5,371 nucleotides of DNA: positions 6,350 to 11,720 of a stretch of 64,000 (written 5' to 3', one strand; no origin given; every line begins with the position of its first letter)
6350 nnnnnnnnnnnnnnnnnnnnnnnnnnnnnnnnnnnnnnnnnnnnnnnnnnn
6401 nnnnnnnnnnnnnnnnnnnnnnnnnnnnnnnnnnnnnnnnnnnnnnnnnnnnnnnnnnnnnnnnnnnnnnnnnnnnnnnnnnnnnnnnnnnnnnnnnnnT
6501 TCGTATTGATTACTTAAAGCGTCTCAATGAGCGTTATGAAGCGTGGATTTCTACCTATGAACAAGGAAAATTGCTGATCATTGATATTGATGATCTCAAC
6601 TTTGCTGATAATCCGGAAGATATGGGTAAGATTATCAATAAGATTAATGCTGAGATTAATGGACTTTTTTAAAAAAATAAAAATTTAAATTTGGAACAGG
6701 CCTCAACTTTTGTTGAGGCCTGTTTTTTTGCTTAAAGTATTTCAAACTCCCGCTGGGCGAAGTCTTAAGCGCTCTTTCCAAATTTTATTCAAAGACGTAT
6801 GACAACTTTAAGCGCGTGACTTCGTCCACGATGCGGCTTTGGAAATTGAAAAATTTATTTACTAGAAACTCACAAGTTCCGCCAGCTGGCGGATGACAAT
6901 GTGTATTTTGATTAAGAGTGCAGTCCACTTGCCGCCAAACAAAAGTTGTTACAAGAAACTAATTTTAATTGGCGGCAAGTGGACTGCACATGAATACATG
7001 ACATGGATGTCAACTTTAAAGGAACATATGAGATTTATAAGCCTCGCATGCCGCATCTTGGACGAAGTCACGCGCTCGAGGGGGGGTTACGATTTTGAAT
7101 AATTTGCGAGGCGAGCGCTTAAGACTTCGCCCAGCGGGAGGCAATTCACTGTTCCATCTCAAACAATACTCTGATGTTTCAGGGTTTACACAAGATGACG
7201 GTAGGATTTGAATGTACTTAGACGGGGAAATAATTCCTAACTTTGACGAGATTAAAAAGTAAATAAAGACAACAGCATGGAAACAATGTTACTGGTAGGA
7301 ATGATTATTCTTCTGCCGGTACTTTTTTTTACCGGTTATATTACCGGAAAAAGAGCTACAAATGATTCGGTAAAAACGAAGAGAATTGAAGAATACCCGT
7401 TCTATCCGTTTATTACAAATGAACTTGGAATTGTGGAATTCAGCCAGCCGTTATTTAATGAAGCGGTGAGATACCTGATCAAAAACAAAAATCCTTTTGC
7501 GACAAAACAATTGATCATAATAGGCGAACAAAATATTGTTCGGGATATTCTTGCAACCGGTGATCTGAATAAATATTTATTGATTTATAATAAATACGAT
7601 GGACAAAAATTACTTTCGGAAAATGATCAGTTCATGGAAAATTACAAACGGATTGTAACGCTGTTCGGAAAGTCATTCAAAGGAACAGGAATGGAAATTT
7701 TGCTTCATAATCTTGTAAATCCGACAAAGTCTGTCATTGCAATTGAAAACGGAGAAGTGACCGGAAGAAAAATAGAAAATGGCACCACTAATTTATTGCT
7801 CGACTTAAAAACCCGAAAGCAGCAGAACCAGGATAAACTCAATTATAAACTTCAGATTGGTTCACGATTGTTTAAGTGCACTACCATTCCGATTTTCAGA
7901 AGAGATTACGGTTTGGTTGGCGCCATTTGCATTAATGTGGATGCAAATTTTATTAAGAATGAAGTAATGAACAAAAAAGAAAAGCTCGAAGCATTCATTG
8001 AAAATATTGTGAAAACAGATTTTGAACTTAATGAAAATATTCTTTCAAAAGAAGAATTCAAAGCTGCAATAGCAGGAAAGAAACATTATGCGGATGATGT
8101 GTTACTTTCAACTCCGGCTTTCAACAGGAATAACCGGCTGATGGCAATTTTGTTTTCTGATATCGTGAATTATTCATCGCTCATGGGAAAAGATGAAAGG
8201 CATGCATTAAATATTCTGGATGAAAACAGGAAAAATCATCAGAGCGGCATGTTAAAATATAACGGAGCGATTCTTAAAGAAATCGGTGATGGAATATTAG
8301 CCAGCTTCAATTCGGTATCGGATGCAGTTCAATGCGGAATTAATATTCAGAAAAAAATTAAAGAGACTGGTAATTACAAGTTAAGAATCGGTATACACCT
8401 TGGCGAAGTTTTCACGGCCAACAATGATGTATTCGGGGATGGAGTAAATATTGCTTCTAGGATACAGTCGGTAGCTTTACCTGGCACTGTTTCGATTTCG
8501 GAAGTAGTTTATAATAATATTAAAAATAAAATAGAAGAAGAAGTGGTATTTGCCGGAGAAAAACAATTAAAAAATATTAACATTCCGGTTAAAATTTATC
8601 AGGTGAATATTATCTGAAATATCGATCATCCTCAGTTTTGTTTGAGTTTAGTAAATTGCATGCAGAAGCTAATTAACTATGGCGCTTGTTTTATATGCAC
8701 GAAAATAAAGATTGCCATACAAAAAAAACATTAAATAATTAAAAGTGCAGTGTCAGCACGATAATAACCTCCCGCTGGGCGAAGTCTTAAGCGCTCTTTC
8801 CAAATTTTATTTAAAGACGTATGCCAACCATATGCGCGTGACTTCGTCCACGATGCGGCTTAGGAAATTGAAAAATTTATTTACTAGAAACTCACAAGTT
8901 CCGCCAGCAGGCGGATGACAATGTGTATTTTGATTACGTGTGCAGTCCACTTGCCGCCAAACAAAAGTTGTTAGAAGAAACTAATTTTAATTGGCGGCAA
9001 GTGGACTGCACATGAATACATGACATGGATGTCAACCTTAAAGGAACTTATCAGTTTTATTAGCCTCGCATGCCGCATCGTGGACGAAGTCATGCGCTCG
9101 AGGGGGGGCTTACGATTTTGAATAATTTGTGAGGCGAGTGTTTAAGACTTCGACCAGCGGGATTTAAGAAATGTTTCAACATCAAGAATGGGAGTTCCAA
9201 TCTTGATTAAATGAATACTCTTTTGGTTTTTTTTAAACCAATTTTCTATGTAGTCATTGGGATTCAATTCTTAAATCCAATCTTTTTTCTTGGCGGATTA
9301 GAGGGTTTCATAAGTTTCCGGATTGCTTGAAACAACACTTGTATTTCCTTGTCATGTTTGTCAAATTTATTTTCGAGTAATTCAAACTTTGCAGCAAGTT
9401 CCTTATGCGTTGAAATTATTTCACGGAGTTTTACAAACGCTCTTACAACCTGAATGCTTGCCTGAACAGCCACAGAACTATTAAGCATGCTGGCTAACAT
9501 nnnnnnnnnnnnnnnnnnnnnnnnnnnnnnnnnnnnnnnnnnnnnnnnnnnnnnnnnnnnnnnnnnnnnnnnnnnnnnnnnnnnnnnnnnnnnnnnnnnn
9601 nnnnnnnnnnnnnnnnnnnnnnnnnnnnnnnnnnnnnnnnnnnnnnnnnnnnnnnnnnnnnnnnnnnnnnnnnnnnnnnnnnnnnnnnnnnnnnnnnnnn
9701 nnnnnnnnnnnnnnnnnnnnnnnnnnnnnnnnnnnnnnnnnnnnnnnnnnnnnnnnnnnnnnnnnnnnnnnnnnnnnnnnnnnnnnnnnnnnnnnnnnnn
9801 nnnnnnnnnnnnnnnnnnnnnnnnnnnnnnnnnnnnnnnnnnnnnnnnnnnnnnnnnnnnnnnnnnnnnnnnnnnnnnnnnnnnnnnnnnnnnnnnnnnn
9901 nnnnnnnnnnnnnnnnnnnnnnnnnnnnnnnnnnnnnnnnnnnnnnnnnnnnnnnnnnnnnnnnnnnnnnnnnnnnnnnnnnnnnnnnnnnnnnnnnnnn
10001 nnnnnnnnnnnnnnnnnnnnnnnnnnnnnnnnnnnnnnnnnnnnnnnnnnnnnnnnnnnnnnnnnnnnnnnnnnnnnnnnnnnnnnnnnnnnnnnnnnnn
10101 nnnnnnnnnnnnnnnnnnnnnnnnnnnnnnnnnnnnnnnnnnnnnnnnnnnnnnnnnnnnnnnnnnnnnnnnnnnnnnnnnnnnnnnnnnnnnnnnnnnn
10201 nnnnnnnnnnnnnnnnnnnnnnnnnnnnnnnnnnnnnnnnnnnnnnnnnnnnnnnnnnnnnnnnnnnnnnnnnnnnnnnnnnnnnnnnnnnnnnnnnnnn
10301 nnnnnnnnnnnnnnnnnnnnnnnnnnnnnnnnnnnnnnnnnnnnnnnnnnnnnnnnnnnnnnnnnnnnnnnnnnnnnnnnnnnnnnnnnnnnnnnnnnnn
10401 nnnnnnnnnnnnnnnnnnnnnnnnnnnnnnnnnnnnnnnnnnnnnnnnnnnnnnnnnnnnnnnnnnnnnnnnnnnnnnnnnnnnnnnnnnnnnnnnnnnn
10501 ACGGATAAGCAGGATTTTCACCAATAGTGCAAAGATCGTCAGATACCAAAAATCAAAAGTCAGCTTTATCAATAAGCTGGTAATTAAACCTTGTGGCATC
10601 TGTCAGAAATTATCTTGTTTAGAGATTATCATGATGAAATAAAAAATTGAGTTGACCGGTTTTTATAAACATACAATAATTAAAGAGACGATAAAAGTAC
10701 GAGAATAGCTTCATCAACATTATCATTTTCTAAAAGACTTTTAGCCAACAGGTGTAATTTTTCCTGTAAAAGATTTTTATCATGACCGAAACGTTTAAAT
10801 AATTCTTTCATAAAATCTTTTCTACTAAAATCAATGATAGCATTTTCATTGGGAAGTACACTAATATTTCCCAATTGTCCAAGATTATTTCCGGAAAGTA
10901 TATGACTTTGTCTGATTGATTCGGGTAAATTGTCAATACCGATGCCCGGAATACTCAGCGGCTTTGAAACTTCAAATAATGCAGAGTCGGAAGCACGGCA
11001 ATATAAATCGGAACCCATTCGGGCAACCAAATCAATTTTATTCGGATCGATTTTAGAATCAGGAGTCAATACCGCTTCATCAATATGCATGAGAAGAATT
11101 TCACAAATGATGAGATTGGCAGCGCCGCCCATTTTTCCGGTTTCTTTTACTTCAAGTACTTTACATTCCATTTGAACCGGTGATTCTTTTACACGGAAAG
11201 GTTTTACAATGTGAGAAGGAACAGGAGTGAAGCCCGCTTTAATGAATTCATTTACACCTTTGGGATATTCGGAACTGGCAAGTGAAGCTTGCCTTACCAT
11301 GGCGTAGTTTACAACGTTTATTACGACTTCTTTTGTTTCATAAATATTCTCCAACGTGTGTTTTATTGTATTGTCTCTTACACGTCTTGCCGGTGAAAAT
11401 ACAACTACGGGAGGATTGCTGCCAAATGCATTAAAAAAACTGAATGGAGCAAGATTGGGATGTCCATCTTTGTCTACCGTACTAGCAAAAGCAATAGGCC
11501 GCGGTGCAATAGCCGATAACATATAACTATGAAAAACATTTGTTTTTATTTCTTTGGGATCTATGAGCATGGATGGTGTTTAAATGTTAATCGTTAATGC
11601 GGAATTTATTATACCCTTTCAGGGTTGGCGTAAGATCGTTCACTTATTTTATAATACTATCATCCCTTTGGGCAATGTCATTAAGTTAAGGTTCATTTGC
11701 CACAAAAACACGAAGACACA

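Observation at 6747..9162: Two ~394-nt direct repeats bracket a single signalling gene, forming a cassette-like unit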

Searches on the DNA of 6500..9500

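Call 7: search_rna_families(source=window, start=6500, end=9500, threshold=evalue, max_evalue=10)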
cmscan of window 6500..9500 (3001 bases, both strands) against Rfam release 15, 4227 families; matches with E-value up to 10: 18.
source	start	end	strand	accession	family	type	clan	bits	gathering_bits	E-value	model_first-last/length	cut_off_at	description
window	8932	9019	-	RF03812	mir-BART19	Gene; miRNA;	-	39.5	100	6.6e-06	1-93/93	no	mir-BART19 microRNA precursor family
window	6629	6729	+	RF02434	SpF39_sRNA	Gene; sRNA;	-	31.8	60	0.18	1-109/109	no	Streptococcus sRNA SpF39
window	6651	6735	+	RF00121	MicC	Gene; sRNA;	-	29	90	0.16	1-123/123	no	MicC RNA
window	6910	6997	-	RF03812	mir-BART19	Gene; miRNA;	-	28.8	100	0.0052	1-93/93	no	mir-BART19 microRNA precursor family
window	8924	9020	-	RF04202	MIR5380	Gene; miRNA;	-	28.7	150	0.0073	1-137/137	no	MIR5380 microRNA precursor family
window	6902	6998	-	RF04202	MIR5380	Gene; miRNA;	-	27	150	0.021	1-137/137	no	MIR5380 microRNA precursor family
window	6661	6726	+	RF02582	tsr33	Gene; sRNA;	-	25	109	3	1-85/85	no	S. aureus tsr33 small RNA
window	6646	6739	+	RF02426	SpF03_sRNA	Gene; sRNA;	-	24.9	50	1.1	1-106/106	no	Streptococcus sRNA SpF03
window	6648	6744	+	RF02579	tsr26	Gene; sRNA;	-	22.8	141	2.3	1-122/122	no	S. aureus tsr26 small RNA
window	7277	7364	+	RF01054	preQ1-II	Cis-reg; riboswitch;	-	22.1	47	1.7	1-99/99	no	PreQ1-II (pre queuosine) riboswitch aptamer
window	6644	6730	+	RF01769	greA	Cis-reg; leader;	-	21.8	60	0.7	1-124/124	no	Enterobacteria greA leader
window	6684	6806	-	RF00121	MicC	Gene; sRNA;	-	21.1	90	6.2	1-123/123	no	MicC RNA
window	6579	6646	+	RF03759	MIR8703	Gene; miRNA;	-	21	94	4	1-83/83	no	MIR8703 microRNA precursor family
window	6578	6662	+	RF00439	SNORD87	Gene; snRNA; snoRNA; CD-box;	-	18.2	50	5.7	1-85/85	no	Small nucleolar RNA SNORD87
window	6683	6736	-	RF00885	MIR821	Gene; miRNA;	-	16.9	249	5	1-275/275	no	MIR821 microRNA precursor family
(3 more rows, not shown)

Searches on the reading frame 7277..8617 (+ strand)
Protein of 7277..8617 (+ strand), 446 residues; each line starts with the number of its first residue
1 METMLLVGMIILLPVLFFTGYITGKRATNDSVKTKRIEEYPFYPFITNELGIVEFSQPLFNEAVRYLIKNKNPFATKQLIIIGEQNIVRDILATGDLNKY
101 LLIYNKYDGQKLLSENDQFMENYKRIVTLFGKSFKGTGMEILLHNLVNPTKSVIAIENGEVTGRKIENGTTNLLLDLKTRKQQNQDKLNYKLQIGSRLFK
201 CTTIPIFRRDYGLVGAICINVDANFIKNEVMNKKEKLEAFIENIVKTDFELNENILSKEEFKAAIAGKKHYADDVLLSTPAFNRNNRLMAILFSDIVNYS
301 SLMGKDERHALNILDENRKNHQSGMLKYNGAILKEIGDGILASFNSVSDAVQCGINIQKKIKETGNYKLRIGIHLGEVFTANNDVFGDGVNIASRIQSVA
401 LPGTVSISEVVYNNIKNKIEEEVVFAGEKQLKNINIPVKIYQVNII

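Call 18: search_protein_families(library=pfam, proteins=[window:7277-8617:+], max_evalue=0.01)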
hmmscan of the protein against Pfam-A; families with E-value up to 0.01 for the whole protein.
window:7277-8617:+ (446 aa): 2 families
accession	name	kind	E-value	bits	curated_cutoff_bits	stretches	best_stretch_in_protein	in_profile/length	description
PF08348.17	PAS_6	-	2.3e-21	76.2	27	1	121-224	2-107/115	YheO-like PAS domain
PF00211.25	Guanylate_cyc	-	5.8e-12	46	21.9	1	289-432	9-171/183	Adenylate and Guanylate cyclase catalytic domain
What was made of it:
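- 7277..8617 (+): Accessory gene between the repeats: TM / YheO-like PAS_6 / class III nucleotidyl cyclase. Not part of the repeat system. Pfam, call 18.
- Checked: The only gene between the copies is 7277-8617 (PAS_6 + Guanylate_cyc, call 18).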

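Call 19: find_encoding_contigs(protein=window:7277-8617:+, flank=10000, max_places=10)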
Protein window:7277-8617:+ (446 aa): 22 contigs read that carry it; 10 places shown.
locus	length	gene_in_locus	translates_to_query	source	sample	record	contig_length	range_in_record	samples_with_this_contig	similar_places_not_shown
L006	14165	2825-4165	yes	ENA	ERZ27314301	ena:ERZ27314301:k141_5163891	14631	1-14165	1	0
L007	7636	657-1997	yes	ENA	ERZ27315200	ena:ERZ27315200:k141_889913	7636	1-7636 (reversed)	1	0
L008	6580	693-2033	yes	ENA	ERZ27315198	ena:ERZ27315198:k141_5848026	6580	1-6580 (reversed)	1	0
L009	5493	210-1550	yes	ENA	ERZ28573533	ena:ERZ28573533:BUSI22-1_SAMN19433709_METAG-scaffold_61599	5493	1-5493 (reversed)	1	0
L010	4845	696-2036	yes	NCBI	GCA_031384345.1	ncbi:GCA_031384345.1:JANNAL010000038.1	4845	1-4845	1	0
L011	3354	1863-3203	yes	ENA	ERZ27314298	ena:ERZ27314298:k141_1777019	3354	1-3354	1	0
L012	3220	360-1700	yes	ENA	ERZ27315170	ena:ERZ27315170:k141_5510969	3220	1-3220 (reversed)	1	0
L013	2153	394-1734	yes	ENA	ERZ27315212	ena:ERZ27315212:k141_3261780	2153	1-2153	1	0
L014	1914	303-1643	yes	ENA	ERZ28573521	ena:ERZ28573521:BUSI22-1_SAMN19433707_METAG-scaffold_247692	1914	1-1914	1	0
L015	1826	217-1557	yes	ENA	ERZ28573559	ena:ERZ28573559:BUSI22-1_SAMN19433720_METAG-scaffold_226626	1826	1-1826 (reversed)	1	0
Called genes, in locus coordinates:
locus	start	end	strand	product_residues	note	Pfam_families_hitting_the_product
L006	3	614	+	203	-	?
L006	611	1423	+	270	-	-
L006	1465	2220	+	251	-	PF01712:dNK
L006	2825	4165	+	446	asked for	PF08348:PAS_6, PF00211:Guanylate_cyc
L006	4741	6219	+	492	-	PF18962:Por_Secre_tail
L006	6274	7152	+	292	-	-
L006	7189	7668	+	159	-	PF18962:Por_Secre_tail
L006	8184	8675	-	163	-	PF10543:ORF6N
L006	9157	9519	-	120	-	-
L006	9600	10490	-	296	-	PF01613:Flavin_Reduct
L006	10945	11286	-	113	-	-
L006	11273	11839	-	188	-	PF04542:Sigma70_r2, PF08281:Sigma70_r4_2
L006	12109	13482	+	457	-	PF05697:Trigger_N, PF05698:Trigger_C (faint), PF28537:FKBP-like_TF, PF28539:TF_C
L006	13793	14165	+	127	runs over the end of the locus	-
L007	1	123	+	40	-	?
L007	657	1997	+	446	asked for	PF08348:PAS_6, PF00211:Guanylate_cyc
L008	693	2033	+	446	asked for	PF08348:PAS_6, PF00211:Guanylate_cyc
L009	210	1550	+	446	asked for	PF08348:PAS_6, PF00211:Guanylate_cyc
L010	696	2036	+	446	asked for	PF08348:PAS_6, PF00211:Guanylate_cyc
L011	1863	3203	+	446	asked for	PF08348:PAS_6, PF00211:Guanylate_cyc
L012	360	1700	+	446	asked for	PF08348:PAS_6, PF00211:Guanylate_cyc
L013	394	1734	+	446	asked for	PF08348:PAS_6, PF00211:Guanylate_cyc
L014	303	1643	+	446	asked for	PF08348:PAS_6, PF00211:Guanylate_cyc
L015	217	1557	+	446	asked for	PF08348:PAS_6, PF00211:Guanylate_cyc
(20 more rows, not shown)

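Call 56: find_homologous_proteins(query=window:7277-8617:+, max_evalue=1e-20)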
Query window:7277-8617:+ (446 aa): 3823 proteins with E <= 1e-20 among 8000 candidates; the best 120 are listed.
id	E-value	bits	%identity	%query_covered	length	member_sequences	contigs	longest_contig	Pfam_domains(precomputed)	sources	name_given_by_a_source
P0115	3.4e-281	950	98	100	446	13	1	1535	PF08348.19,PF00211.26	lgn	-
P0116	1.2e-260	883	91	100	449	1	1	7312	PF08348.19,PF00211.26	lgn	-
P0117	6.3e-250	847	88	100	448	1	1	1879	PF08348.19,PF00211.26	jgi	jgi:class 3 adenylate cyclase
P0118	1.7e-249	846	88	100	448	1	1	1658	PF08348.19,PF00211.26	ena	-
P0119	5.6e-247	838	87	100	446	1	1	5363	PF08348.19,PF00211.26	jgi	jgi:class 3 adenylate cyclase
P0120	1.8e-244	829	86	100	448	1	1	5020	PF08348.19,PF00211.26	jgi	jgi:class 3 adenylate cyclase/predicted transcriptional regulator YheO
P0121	1.1e-236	804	82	100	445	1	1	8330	PF08348.19,PF00211.26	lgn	-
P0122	1.2e-235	800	83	100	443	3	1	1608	PF08348.19,PF00211.26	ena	-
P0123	2.1e-234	796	83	100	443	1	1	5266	PF08348.19,PF00211.26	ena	-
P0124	1.8e-233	793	83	96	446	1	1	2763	PF08348.19,PF00211.26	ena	-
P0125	7.0e-231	785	81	97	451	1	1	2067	PF08348.19,PF00211.26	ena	-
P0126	7.7e-231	784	80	99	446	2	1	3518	PF08348.19,PF00211.26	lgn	-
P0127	1.7e-230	783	82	100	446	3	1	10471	PF08348.19,PF00211.26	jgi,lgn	-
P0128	8.3e-228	774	79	100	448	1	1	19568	PF08348.19,PF00211.26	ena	-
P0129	8.4e-224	761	78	100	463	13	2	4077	PF08348.19,PF00211.26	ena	-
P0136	1.3e-213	728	76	100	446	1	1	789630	PF08348.19,PF00211.26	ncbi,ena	-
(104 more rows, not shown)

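Call 57: find_encoding_contigs(protein=P0116, flank=6000, max_places=3)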
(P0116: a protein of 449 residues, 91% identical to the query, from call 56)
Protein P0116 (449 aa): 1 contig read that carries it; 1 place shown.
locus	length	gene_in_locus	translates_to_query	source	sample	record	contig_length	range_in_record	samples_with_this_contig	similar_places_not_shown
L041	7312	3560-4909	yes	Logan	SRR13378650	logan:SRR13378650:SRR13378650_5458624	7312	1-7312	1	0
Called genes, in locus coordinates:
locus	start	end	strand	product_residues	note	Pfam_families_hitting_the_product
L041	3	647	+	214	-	?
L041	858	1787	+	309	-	PF00892:EamA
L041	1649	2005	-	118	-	-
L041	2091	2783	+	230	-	PF09365:DUF2461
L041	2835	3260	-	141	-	-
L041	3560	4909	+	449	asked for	PF08348:PAS_6, PF00211:Guanylate_cyc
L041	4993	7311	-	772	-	?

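Call 58: find_encoding_contigs(protein=P0128, flank=7000, max_places=3)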
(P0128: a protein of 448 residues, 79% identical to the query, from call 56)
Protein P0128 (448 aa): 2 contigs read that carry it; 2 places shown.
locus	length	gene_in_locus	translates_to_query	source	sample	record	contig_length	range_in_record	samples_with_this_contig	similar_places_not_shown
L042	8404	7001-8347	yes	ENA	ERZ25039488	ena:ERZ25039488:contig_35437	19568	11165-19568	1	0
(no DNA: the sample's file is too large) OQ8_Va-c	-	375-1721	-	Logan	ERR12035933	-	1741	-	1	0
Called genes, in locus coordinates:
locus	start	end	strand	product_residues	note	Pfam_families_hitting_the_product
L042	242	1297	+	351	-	PF02222:ATP-grasp (faint), PF02786:CPSase_L_D2, PF02655:ATP-grasp_3 (faint), PF15632:ATPgrasp_Ter (weak), PF02142:MGS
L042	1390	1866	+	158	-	PF03449:GreA_GreB_N, PF01272:GreA_GreB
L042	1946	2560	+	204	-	PF00730:HhH-GPD, PF00633:HHH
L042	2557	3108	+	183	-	PF00160:Pro_isomerase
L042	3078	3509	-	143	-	-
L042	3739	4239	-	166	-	PF01904:DUF72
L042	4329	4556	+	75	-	-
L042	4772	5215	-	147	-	-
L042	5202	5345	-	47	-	-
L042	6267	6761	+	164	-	-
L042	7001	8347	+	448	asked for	PF08348:PAS_6, PF00211:Guanylate_cyc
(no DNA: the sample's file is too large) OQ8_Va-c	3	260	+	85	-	?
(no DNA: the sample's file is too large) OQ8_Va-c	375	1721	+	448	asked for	PF08348:PAS_6, PF00211:Guanylate_cyc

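Call 59: find_encoding_contigs(protein=P0136, flank=7000, max_places=3)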
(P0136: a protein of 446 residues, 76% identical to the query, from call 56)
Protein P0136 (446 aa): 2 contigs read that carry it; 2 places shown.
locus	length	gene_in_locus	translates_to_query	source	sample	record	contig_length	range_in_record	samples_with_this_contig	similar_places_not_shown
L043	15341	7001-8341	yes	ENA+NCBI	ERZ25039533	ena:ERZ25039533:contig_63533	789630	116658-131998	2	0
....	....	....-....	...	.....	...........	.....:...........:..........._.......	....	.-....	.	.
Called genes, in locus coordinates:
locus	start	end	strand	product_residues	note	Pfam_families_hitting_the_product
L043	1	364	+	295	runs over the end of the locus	PF00676:E1_dh (faint), PF13292:DXP_synthase_N, PF00456:Transketolase_N, PF02775:TPP_enzyme_C (weak)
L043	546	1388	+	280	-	PF03575:Peptidase_S51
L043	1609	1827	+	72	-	PF18921:Cyanophycin_syn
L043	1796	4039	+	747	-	PF18921:Cyanophycin_syn, PF02786:CPSase_L_D2 (weak), PF08443:RimK (weak), PF02222:ATP-grasp (weak), PF07478:Dala_Dala_lig_C (weak), PF08245:Mur_ligase_M, PF02875:Mur_ligase_C (weak)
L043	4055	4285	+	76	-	-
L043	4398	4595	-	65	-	PF01112:Asparaginase_2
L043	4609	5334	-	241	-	PF01112:Asparaginase_2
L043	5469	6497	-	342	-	-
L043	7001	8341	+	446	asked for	PF08348:PAS_6, PF00211:Guanylate_cyc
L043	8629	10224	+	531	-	PF22694:CtpB_N-like, PF00595:PDZ (weak), PF13180:PDZ_2, PF17820:PDZ_6, PF03572:Peptidase_S41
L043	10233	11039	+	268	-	PF11306:DUF3108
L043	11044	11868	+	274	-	PF11306:DUF3108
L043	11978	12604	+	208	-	PF03548:LolA, PF17131:TP_0789-like (weak), PF09865:DUF2092 (weak)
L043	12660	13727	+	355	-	PF03706:LPG_synthase_TM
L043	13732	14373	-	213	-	PF09335:VTT_dom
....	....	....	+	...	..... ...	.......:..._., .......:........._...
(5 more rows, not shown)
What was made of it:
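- Cyclase homologues occupy different contexts in relatives (calls 57-59).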

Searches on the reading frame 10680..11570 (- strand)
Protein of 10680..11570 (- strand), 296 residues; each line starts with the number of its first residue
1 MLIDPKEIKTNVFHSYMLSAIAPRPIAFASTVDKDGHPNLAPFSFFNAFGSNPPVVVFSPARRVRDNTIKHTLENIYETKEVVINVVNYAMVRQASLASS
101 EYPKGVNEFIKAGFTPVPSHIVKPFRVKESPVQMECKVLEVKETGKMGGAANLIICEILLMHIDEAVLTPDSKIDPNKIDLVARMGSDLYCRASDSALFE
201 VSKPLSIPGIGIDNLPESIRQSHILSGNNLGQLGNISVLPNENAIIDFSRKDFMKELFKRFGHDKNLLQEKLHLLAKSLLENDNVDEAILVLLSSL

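Call 18: search_protein_families(library=pfam, proteins=[window:10680-11570:-], max_evalue=0.01)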
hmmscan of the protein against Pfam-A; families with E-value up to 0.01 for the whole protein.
window:10680-11570:- (296 aa): 1 family
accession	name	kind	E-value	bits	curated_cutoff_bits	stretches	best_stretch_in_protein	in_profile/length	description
PF01613.24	Flavin_Reduct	-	6e-20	72.4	27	1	23-167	5-137/153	Flavin reductase like domain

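Call 39: find_encoding_contigs(protein=window:10680-11570:-, flank=10000, max_places=10)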
Protein window:10680-11570:- (296 aa): no gene with exactly this product is on record in the collection.
